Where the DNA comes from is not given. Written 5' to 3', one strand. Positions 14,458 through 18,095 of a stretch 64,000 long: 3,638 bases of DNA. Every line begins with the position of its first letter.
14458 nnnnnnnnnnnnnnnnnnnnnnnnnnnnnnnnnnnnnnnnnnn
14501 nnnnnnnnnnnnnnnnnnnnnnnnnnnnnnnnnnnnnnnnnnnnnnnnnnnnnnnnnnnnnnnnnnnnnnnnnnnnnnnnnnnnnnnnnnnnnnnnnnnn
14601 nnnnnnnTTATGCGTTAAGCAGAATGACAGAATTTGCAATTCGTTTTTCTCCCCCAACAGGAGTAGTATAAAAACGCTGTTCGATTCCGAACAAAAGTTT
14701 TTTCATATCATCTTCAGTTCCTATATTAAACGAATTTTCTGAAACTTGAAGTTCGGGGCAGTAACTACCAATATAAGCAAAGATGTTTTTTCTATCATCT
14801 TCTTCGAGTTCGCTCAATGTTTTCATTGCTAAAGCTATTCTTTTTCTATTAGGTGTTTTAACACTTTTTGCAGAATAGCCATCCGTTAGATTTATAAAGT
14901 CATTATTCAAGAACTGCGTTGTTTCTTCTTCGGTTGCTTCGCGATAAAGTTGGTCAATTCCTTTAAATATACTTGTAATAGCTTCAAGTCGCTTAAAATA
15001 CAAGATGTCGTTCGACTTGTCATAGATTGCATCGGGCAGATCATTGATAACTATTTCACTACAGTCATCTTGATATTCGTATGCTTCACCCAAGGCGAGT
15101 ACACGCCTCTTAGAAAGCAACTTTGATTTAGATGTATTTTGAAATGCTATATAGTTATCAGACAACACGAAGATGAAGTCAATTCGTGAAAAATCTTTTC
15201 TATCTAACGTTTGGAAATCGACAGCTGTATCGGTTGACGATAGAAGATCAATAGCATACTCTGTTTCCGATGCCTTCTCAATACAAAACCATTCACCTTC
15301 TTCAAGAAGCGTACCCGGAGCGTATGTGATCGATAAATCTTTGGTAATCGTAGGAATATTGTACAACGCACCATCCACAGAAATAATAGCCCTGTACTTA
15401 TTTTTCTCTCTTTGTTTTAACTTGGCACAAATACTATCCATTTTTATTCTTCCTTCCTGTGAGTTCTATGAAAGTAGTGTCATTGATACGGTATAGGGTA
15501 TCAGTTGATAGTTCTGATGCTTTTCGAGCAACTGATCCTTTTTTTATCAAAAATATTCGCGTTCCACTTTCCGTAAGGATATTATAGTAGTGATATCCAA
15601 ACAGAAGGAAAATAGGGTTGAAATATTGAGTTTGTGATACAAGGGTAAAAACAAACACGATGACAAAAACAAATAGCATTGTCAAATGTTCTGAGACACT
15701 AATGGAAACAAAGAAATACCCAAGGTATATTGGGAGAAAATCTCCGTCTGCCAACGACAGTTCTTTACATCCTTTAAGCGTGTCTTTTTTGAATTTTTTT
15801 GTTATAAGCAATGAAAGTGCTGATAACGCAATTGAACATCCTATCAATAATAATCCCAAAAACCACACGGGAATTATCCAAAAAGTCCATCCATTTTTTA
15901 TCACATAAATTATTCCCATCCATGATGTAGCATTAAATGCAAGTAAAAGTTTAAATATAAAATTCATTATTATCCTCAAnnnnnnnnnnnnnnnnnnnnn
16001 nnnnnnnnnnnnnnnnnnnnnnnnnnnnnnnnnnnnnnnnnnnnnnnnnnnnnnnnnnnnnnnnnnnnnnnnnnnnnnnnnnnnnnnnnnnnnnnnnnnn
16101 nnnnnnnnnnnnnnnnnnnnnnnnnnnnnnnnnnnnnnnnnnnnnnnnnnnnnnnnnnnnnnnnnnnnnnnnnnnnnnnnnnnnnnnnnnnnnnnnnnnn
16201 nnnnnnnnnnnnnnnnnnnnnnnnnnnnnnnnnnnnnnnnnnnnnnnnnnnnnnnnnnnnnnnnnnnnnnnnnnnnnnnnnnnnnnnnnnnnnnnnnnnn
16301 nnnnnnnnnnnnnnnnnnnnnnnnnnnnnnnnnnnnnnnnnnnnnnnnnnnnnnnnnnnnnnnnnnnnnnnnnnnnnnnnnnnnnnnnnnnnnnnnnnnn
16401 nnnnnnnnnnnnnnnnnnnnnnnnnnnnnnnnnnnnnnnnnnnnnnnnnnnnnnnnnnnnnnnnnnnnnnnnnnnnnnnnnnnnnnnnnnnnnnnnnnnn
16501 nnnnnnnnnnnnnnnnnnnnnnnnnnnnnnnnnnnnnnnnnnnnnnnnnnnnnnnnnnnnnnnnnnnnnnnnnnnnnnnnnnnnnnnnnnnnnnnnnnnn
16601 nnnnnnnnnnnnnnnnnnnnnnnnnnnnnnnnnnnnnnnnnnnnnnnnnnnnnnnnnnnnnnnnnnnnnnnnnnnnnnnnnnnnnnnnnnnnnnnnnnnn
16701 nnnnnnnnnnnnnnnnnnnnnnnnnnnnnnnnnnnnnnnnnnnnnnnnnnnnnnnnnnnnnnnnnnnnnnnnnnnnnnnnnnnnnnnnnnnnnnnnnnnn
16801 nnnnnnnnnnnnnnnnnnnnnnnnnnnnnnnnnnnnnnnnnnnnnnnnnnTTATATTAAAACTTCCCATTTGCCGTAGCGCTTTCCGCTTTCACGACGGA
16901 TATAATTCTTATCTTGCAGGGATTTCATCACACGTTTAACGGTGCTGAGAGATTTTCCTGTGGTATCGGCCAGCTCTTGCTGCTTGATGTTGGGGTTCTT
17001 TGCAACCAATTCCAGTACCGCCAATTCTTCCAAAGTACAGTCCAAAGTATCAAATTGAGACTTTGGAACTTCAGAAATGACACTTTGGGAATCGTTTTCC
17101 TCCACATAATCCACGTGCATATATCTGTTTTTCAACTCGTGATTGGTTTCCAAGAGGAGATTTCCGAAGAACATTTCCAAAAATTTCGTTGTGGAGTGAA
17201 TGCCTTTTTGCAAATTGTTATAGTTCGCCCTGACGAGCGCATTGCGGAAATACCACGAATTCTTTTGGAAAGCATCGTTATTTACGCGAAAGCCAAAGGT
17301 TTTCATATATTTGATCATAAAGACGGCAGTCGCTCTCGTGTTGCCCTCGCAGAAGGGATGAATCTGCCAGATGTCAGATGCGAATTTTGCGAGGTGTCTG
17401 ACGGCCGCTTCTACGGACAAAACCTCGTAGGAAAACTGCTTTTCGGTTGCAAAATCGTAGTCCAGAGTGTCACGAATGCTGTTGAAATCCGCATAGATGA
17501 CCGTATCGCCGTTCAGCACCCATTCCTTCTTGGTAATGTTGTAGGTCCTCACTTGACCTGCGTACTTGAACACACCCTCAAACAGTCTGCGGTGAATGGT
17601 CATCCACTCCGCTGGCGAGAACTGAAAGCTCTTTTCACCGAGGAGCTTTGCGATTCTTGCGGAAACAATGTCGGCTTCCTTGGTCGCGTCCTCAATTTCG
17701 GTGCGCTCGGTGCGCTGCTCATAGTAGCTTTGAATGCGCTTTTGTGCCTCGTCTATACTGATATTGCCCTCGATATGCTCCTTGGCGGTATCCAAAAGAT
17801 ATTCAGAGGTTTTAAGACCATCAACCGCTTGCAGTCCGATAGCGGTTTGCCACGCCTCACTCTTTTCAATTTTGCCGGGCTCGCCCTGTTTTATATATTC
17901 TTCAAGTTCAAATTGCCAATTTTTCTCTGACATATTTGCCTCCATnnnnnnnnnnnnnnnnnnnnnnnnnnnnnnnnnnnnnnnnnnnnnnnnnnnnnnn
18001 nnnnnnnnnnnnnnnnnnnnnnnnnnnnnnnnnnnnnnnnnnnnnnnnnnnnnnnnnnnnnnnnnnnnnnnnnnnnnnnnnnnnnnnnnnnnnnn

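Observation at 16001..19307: Tightly coupled four-gene operon: HTH-DUF3990-like, DUF3791-like, Fic-wHTH, GIY-YIG/DUF4357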

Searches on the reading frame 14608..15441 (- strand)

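Call 3: search_protein_families(library=pfam, proteins=[window:14608-15441:-], max_evalue=0.01)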
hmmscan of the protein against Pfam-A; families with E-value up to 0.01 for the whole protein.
window:14608-15441:- (277 aa): 0 families

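Call 6: search_protein_families(library=padloc, proteins=[window:14608-15441:-], max_evalue=0.01)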
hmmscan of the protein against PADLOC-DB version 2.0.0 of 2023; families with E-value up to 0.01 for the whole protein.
window:14608-15441:- (277 aa): 5 families
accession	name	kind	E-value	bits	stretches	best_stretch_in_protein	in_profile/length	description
PDLC00222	KwaB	-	1.8e-15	55.1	1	37-271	46-287/292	DUF4868 domain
PDLC00225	KwaB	-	1.9e-13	48.4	1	35-271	44-287/291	DUF4868 domain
PDLC00229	KwaB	-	9.6e-13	46.3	1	62-271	66-277/282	DUF4868 domain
PDLC00234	KwaB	-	1.1e-09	36.1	1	48-271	58-284/289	DUF4868 domain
PDLC00384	SduA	-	0.00063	16.6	1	118-231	136-254/476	DUF4263 domain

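Call 58: search_protein_families(library=ncbifam, proteins=[window:14608-15441:-], max_evalue=0.01)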
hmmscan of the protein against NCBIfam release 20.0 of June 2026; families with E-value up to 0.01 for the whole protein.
window:14608-15441:- (277 aa): 0 families

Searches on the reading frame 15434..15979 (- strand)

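Call 3: search_protein_families(library=pfam, proteins=[window:15434-15979:-], max_evalue=0.01)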
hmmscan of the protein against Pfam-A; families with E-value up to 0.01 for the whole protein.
window:15434-15979:- (181 aa): 0 families

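Call 6: search_protein_families(library=padloc, proteins=[window:15434-15979:-], max_evalue=0.01)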
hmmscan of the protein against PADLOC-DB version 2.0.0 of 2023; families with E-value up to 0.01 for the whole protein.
window:15434-15979:- (181 aa): 8 families
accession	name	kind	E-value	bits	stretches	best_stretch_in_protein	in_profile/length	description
PDLC00216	KwaA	-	3.9e-11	41.5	1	5-173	2-171/173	Unknown function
PDLC00221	KwaA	-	2.6e-10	38.5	1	5-158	2-158/173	Unknown function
PDLC00214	KwaA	-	4.5e-07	28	1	5-159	16-174/181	Unknown function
PDLC00215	KwaA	-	9.8e-06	23.4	1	50-141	65-161/196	Unknown function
PDLC00208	KwaA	-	0.00056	17.6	1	38-134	47-146/190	Unknown function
PDLC00210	KwaA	-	0.0012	17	1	88-151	87-150/169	Unknown function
PDLC00209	KwaA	-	0.0019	16.4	1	26-150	46-174/196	Unknown function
PDLC00219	KwaA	-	0.0062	14.5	1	15-139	34-156/194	Unknown function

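Call 58: search_protein_families(library=ncbifam, proteins=[window:15434-15979:-], max_evalue=0.01)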
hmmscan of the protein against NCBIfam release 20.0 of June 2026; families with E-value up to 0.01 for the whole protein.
window:15434-15979:- (181 aa): 0 families

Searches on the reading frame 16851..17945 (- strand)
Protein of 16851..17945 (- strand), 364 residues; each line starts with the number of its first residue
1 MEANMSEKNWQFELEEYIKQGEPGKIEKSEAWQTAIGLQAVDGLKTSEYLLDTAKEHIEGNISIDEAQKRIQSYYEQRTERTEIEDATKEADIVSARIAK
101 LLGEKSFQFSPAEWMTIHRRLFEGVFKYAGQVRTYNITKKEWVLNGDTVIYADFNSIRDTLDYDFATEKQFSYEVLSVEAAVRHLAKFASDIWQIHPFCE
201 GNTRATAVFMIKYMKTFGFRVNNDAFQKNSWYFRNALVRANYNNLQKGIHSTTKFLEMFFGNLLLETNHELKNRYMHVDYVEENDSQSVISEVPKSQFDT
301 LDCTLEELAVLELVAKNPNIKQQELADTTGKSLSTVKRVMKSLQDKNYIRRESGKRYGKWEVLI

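Call 3: search_protein_families(library=pfam, proteins=[window:16851-17945:-], max_evalue=0.01)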
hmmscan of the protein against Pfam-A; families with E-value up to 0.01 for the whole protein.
window:16851-17945:- (364 aa): 12 families
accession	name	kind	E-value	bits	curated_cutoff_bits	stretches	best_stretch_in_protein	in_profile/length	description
PF13412.12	HTH_24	-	4.6e-10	39.4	21.9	1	308-350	6-48/48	Winged helix-turn-helix DNA-binding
PF02661.23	Fic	-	1.3e-09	39.2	24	1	109-213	2-92/93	Fic/DOC family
PF12802.13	MarR_2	-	2.5e-07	31.2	27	1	304-353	4-54/61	MarR family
PF01047.28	MarR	-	1e-06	29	24.6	1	304-353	2-51/59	MarR family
PF25213.1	HVO_A0261_N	-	1e-05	25.8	35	1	308-357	14-61/86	HVO_A0261 N-terminal domain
PF09339.16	HTH_IclR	-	1.2e-05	25.5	22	1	308-352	6-51/52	IclR helix-turn-helix domain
PF13545.12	HTH_Crp_2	-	3.4e-05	24.1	27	1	319-354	22-56/70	Crp-like helix-turn-helix domain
PF05732.17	RepL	-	8.1e-05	22.6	20.3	1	321-353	77-109/164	Firmicute plasmid replication protein (RepL)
PF01978.25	TrmB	-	0.00026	21.2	25.6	1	307-356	10-59/68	Sugar-specific transcriptional regulator TrmB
PF08279.18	HTH_11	-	0.00043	20.5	25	1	309-349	4-46/55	HTH domain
PF24034.1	DUF7343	-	0.0047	17.2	27.6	0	312-351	11-50/62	Domain of unknown function (DUF7343)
PF03965.22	Penicillinase_R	-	0.0086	16.9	22.6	0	307-361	5-63/115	Penicillinase repressor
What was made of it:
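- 16851..17933 (-): g3, 360 aa. Fic domain + C-terminal winged HTH. Cargo module 1: PADLOC PDC-S72, SoFic-like. Call 3: Fic and HTH_24.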

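Call 6: search_protein_families(library=padloc, proteins=[window:16851-17945:-], max_evalue=0.01)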
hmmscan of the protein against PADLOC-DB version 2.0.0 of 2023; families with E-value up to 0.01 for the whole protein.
window:16851-17945:- (364 aa): 18 families
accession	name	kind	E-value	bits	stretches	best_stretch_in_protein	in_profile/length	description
PDLC05078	PDC-S72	-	7.8e-133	441.2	1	14-350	6-332/377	-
PDLC04838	PDC-S04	-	5.6e-28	96.2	1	88-247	41-193/209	-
PDLC04839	PDC-S04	-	3.9e-14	50.8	1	98-218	46-163/205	-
PDLC01434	CasR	-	1.1e-09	36.4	1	274-357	105-180/191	"CAS-I,CAS-II,CAS-III,CAS-IV,CAS-V,CAS-VI; associated_signaling"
PDLC04842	PDC-S04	-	1.3e-08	32.8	1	114-143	47-76/202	-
PDLC03963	SoFic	-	2.8e-08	31.5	1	58-356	67-344/361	-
PDLC04841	PDC-S04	-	4.1e-07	27.9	1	114-212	145-226/292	-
PDLC01879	CARF3--CARF_TM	-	3.5e-06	24.8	1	258-357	120-207/222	-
PDLC01268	CasR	-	4.4e-06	24.8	1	282-356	106-173/179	"CAS-I,CAS-II,CAS-III,CAS-IV,CAS-V,CAS-VI; associated_signaling"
PDLC01044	Csa3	-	3.5e-05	21.8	1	289-346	120-176/194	Type I-A associated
PDLC01848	CARF3--CARF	-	3.9e-05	21.4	1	281-353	115-183/197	-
PDLC01850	CARF3--CARF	-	0.00014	19.8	1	272-347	111-187/209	-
PDLC01852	CARF3--CARF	-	0.0003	18.8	1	303-352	141-190/208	-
PDLC01870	CARF3--CARF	-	0.0021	15.9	1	283-356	116-188/228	-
PDLC01857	CARF3--CARF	-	0.0051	14.5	1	308-356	134-182/201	-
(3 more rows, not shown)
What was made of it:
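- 16851..17933 (-): Call 6: PDC-S72 E 7.8e-133, SoFic E 2.8e-8.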

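Call 20: find_encoding_contigs(protein=window:16851-17945:-, flank=10000, max_places=10)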
Protein window:16851-17945:- (364 aa): no gene with exactly this product is on record in the collection.

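Call 55: find_related_loci(query=window:16851-17945:-, collection=metagenome_contigs, flank=6000)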
Query window:16851-17945:- (364 aa) in metagenome_contigs; peptide patterns used: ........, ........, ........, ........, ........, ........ (x = any residue, [..] = any of these).
600 stretches matched a pattern (row limit reached: there are more); 590 encode a relative of the query (tblastn E <= 1e-3); the best 80 are kept; 80 distinct loci.
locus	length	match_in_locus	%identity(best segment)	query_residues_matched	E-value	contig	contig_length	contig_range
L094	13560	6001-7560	86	3-364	0e+0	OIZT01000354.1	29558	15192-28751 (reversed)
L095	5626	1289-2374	85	3-364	0e+0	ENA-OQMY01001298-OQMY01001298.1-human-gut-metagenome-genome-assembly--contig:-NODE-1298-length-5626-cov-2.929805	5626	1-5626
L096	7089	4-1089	85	3-364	0e+0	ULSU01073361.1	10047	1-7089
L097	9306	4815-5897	85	4-364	0e+0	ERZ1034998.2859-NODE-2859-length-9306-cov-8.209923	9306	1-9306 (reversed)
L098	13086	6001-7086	84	3-364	0e+0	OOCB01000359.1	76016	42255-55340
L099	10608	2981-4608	85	3-364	0e+0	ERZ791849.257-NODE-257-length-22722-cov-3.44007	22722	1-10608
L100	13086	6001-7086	85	3-364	0e+0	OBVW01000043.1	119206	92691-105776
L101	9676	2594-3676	85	3-364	0e+0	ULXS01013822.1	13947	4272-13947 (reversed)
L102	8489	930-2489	85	3-364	0e+0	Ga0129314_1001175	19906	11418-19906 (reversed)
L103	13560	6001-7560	85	3-364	0e+0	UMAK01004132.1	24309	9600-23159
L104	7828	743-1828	84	3-364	0e+0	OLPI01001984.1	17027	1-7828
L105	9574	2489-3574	84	3-364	0e+0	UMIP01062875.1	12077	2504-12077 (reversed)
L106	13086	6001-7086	84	3-364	0e+0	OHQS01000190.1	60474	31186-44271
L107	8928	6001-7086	84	3-364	0e+0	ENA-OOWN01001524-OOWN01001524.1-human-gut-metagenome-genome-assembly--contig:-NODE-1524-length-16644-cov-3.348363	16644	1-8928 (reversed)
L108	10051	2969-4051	84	3-364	0e+0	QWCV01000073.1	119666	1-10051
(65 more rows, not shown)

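Call 58: search_protein_families(library=ncbifam, proteins=[window:16851-17945:-], max_evalue=0.01)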
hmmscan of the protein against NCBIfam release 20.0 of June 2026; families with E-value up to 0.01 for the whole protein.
window:16851-17945:- (364 aa): 13 families
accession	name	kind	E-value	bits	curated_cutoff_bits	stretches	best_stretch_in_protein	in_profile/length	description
NF007672.0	PRK10347.1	equivalog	2.9e-10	40.2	181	1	113-235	58-174/200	putative adenosine monophosphate-protein transferase Fic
NF045983.1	ProtAdnltaseVbhT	equivalog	1.9e-09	37.2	800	1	115-249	60-186/419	type II toxin-antitoxin system protein adenylyltransferase VbhT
NF046029.1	ProtAdlyltaseNmFic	equivalog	5.4e-08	32.7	230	1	115-218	33-120/177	protein adenylyltransferase Fic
TIGR01884.1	cas_HTH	subfamily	1.7e-07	30.8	60.2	1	271-356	111-195/202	CRISPR-associated CARF protein Csa3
TIGR02613.1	mob_myst_B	hypoth_equivalog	2.5e-06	27.5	124.4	1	79-208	18-135/186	mobile mystery protein B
NF053777.1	Saro0803TransReg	equivalog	4.2e-06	26.5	200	1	297-356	29-88/140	Saro_0803 family transcriptional regulator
TIGR04176.1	MarR_EPS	equivalog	4.8e-05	23.4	88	1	308-352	7-51/105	MarR family EPS-associated transcriptional regulator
NF045644.1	TransRegBhcR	equivalog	0.00012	21.5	350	1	307-362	28-81/267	HTH-type transcriptional regulator BhcR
NF050133.1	TransRegFabT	equivalog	0.00078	19.7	200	1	293-353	19-77/138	fatty acid biosynthesis transcriptional regulator FabT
NF040939.2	trans_reg_lrs14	equivalog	0.0029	17.6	90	1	308-355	24-72/103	Lrs14 family HTH-type transcriptional regulator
NF041397.1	TranRegGlpR_Halo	equivalog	0.0047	16.6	300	1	310-354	10-54/253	HTH-type transcriptional regulator GlpR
NF010762.0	PRK14165.1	equivalog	0.0072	15.6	279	0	305-353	8-56/224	winged helix-turn-helix domain-containing protein/riboflavin kinase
TIGR02018.2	his_ut_repres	equivalog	0.008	15.6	220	0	323-354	27-58/226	histidine utilization transcriptional repressor HutC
